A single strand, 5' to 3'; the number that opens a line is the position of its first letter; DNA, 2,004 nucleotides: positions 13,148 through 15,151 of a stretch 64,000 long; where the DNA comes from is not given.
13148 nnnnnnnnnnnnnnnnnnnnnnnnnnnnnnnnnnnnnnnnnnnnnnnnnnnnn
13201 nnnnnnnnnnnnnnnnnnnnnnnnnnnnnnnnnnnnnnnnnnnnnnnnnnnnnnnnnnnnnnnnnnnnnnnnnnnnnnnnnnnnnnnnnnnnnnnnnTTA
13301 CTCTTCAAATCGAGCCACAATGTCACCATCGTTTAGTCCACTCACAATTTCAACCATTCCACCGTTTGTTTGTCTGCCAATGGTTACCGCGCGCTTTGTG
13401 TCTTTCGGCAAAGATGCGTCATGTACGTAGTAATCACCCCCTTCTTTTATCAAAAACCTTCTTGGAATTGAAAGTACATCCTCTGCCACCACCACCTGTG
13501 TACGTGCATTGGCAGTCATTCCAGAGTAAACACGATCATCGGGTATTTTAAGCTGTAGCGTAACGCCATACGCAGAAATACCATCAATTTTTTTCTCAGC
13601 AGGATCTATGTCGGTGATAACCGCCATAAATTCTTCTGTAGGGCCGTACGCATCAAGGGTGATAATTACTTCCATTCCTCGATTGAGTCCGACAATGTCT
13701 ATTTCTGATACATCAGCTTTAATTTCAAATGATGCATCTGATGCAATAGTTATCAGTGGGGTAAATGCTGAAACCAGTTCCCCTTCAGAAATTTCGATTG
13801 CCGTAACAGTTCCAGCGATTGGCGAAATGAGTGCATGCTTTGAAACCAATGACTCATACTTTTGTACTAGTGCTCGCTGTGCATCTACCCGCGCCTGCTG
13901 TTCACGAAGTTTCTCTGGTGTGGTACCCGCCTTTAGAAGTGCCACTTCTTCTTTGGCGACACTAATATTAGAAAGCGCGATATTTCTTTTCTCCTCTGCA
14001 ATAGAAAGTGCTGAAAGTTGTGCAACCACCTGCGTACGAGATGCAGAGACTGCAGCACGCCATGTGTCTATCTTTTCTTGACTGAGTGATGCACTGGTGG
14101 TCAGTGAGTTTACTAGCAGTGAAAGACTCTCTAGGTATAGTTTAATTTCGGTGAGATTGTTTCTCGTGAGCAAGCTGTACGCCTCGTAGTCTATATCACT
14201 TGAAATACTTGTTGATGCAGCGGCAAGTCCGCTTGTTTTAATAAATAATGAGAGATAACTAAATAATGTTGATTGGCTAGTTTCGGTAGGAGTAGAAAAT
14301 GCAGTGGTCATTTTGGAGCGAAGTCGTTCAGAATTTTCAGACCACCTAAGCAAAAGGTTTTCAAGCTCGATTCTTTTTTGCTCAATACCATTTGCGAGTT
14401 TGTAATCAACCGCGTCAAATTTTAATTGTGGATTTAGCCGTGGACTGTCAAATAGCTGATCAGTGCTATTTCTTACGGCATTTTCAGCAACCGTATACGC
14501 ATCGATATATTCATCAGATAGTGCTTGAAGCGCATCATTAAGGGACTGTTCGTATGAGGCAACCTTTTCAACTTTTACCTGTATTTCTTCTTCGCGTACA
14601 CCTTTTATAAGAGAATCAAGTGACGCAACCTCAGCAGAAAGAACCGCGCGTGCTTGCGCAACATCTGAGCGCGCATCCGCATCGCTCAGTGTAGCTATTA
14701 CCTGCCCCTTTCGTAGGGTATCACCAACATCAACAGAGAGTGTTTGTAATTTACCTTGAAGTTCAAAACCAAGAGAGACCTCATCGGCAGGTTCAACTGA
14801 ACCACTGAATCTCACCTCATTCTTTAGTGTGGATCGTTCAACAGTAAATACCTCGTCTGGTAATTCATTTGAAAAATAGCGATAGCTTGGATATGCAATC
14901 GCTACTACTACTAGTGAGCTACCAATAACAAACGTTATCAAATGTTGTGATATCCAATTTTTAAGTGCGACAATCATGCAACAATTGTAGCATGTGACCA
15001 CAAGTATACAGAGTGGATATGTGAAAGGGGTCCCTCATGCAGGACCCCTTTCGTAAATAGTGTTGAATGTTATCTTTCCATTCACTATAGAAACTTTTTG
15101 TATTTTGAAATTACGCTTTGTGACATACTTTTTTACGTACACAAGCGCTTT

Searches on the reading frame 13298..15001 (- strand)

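Call 36: search_protein_families(library=pfam, proteins=[window:13298-15001:-], max_evalue=0.00001)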
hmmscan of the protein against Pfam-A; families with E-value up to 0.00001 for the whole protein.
window:13298-15001:- (567 aa): 2 families
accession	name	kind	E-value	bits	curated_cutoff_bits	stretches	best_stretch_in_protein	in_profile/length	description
PF13437.12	HlyD_3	-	3.1e-11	44.4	22.2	1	391-487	2-96/106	HlyD family secretion protein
PF16576.10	HlyD_D23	-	1.3e-10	41.4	30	1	363-468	84-187/214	Barrel-sandwich domain of CusB or HlyD membrane-fusion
